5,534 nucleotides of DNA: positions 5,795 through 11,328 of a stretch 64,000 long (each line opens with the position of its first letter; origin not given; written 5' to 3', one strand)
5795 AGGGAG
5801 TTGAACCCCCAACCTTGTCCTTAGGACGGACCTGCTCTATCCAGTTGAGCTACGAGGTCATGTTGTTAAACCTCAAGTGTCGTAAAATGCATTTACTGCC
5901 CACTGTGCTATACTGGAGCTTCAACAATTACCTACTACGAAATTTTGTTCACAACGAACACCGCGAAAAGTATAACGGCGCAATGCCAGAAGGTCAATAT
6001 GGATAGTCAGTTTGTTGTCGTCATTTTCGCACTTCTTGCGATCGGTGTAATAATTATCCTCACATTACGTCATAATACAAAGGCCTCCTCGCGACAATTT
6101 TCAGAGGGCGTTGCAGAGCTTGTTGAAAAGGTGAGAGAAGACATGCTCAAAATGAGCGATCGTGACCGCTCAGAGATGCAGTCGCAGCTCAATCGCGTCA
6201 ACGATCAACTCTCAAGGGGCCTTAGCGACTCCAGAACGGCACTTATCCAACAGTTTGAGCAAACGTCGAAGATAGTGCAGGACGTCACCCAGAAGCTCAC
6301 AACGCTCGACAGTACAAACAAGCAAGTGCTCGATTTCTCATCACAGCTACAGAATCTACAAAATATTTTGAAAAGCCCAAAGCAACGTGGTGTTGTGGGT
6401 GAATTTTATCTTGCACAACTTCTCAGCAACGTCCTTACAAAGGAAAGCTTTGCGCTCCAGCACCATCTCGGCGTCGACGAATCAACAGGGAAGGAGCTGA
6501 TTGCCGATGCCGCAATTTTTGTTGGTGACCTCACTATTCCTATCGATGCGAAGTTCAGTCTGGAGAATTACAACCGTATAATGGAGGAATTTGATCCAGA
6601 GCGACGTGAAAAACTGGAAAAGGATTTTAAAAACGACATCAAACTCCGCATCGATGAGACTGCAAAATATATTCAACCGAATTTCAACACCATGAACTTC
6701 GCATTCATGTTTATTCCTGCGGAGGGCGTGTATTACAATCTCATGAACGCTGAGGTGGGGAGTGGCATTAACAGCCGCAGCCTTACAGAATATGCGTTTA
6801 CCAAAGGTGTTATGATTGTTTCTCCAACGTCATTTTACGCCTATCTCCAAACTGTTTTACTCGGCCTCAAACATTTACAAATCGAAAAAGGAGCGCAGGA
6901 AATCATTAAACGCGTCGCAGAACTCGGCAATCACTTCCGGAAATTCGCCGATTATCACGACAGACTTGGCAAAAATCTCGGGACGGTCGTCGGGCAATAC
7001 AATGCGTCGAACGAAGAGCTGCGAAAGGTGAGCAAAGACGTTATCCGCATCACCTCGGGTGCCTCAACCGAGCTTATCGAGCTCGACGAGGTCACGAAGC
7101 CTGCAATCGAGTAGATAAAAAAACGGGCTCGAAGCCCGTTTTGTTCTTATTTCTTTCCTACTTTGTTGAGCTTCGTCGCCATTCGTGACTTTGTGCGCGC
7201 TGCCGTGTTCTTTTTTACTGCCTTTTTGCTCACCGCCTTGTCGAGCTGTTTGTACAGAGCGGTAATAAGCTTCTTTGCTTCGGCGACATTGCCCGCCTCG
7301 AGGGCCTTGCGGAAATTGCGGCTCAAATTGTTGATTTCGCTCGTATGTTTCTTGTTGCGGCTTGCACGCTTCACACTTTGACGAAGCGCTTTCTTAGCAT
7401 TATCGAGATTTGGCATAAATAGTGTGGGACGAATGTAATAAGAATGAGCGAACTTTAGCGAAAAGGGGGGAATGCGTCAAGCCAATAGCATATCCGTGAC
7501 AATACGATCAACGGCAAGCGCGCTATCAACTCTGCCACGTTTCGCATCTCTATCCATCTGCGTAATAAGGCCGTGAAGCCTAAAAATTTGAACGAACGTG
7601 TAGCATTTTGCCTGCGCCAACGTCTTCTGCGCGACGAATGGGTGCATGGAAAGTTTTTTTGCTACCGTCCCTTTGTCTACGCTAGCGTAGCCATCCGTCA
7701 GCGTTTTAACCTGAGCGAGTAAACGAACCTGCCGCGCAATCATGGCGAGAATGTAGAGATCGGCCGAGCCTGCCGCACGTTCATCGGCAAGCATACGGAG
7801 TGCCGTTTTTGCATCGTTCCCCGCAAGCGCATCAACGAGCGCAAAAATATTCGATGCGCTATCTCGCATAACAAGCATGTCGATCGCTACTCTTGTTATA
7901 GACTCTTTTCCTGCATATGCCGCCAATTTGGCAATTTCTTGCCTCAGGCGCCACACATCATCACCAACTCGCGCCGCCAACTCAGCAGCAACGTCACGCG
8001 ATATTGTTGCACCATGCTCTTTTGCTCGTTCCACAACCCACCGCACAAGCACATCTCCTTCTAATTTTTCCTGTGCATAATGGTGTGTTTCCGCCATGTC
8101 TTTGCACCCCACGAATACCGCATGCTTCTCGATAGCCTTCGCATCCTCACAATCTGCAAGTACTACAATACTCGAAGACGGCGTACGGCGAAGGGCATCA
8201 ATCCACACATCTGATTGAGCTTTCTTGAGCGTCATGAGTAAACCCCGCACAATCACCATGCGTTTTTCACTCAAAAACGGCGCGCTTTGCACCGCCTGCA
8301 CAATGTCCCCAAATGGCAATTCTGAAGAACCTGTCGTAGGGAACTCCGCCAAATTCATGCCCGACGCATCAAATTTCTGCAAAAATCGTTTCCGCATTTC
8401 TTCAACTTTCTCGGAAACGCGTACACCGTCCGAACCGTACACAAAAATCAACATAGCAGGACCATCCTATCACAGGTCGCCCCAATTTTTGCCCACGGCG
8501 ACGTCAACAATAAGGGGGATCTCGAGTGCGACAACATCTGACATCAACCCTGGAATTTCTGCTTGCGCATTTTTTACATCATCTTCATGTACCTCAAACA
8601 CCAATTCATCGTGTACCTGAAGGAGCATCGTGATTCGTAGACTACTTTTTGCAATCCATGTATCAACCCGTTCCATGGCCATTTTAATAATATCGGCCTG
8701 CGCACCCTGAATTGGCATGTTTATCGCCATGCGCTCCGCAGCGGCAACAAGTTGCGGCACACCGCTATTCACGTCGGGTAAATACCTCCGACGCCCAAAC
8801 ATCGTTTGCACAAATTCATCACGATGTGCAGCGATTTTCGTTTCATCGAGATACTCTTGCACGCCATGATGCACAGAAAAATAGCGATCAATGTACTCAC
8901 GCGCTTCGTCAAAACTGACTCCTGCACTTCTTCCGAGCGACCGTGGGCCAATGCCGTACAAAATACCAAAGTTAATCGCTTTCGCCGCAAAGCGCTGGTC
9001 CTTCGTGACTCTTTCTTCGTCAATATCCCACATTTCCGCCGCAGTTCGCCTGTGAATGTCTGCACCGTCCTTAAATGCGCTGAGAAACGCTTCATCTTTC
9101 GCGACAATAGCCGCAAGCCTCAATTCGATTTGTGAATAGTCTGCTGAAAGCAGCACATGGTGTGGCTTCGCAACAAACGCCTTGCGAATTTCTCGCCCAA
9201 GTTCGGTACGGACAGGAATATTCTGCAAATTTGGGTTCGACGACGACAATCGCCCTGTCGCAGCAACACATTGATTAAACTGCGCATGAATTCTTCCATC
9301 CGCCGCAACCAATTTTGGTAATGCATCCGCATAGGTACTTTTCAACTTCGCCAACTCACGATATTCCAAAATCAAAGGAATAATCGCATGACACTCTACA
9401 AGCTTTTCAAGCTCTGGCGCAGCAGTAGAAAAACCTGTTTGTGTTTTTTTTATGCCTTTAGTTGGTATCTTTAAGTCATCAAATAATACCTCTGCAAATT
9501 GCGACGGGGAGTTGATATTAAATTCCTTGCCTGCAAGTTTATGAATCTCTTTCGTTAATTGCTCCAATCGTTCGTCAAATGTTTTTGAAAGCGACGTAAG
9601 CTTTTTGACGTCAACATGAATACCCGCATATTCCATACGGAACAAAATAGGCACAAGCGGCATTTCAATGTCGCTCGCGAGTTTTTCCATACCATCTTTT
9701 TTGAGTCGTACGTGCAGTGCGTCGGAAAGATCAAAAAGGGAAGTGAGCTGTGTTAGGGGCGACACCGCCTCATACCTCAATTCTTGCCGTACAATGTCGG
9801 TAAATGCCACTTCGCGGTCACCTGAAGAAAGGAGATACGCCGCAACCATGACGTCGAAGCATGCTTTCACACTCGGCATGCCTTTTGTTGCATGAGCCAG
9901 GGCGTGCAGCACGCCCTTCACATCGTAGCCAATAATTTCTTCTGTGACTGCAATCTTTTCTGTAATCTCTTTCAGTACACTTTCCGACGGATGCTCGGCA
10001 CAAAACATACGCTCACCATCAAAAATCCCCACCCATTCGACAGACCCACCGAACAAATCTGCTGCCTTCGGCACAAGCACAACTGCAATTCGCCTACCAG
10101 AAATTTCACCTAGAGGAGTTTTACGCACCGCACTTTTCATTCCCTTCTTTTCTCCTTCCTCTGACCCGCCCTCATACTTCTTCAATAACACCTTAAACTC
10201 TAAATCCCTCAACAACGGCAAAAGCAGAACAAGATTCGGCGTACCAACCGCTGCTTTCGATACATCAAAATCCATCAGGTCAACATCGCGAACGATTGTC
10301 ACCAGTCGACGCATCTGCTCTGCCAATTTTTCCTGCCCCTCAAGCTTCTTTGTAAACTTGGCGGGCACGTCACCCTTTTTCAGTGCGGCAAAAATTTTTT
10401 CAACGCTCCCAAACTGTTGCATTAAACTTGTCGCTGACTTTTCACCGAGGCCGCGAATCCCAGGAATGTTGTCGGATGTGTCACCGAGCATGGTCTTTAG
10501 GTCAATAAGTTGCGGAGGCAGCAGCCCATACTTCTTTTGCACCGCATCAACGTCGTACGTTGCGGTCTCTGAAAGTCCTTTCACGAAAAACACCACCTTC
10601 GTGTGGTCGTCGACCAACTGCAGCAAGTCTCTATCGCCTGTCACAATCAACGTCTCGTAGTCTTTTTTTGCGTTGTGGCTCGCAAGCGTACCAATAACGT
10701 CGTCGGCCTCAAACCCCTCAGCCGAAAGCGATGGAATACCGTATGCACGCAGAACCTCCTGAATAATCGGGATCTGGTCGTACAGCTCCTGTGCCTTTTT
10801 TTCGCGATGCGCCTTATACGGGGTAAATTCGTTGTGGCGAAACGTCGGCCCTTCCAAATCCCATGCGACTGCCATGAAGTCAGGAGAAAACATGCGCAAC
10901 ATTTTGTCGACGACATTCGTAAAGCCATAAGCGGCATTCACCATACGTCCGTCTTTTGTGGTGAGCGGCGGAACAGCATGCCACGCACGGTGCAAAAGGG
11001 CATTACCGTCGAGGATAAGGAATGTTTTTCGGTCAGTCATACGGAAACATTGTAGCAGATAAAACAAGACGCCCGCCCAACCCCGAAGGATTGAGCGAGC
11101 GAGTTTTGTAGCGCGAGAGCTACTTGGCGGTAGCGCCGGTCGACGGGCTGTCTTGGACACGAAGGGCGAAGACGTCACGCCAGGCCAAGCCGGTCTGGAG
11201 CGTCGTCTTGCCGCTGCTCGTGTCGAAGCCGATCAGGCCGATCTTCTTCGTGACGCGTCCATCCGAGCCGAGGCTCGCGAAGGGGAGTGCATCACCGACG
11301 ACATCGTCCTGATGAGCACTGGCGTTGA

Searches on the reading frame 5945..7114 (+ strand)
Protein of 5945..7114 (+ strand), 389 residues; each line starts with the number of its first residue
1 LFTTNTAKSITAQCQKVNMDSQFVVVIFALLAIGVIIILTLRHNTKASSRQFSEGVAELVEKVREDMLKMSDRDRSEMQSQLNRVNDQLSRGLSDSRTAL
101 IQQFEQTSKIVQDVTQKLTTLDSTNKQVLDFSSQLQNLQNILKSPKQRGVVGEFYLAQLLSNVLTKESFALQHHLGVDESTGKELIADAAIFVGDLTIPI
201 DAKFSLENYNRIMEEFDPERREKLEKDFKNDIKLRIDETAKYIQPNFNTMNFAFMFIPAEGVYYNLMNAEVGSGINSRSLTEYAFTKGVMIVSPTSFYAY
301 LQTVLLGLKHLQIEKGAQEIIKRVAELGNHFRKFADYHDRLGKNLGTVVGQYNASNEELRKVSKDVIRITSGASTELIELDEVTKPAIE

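Call 40: search_protein_families(library=pfam, proteins=[window:5945-7114:+], max_evalue=0.001)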
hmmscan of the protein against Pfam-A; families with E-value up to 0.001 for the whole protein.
window:5945-7114:+ (389 aa): 1 family
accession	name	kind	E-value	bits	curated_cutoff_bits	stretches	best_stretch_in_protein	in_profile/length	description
PF02646.22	RmuC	-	2.5e-52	178.2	26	1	81-366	2-278/291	RmuC family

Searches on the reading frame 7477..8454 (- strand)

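Call 40: search_protein_families(library=pfam, proteins=[window:7477-8454:-], max_evalue=0.001)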
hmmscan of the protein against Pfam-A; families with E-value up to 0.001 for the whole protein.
window:7477-8454:- (325 aa): 2 families
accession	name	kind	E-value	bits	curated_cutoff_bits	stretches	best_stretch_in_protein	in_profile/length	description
PF21694.2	DNA_pol3_delta_C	-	2.1e-22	79.8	27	1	201-320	2-119/121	DNA polymerase III delta subunit, C-terminal domain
PF06144.19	DNA_pol3_delta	-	6.6e-05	23.3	21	1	5-80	3-74/124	DNA polymerase III, delta subunit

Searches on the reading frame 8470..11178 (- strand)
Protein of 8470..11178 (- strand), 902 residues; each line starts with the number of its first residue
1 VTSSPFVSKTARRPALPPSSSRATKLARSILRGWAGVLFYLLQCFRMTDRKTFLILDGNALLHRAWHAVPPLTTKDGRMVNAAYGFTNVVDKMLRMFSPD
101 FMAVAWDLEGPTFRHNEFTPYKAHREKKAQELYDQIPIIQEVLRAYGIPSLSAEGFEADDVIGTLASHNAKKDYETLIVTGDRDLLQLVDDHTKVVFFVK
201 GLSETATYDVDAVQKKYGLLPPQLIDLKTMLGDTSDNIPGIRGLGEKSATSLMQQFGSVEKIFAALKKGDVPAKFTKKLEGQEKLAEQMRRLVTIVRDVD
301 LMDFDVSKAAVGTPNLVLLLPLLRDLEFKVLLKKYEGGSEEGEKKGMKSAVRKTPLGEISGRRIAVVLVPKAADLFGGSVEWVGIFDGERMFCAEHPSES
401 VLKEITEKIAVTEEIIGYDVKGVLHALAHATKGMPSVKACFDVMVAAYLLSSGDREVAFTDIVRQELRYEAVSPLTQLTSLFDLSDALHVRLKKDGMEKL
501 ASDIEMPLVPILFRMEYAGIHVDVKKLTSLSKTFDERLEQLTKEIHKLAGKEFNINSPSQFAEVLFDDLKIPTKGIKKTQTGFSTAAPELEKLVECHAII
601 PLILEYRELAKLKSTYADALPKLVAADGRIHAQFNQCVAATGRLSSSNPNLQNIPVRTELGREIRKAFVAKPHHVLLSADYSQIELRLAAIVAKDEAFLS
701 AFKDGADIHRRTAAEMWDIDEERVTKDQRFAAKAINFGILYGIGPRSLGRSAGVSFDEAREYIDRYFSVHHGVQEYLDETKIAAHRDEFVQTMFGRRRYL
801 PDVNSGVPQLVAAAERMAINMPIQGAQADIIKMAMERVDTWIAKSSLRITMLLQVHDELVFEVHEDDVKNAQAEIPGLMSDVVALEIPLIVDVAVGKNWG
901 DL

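Call 10: search_protein_families(library=pfam, proteins=[window:8470-11178:-], max_evalue=0.001)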
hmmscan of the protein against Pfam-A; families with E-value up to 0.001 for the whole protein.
window:8470-11178:- (902 aa): 3 families
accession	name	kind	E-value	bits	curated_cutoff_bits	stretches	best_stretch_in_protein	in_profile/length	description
PF00476.26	DNA_pol_A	-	1.1e-147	492.5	34.3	1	525-901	2-381/381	DNA polymerase family A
PF02739.22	5_3_exonuc_N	-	1.2e-53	181.6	34.3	1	53-218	2-164/164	5'-3' exonuclease, N-terminal resolvase-like domain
PF01367.25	5_3_exonuc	-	3.1e-23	82.5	40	1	221-312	3-92/97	5'-3' exonuclease, C-terminal SAM fold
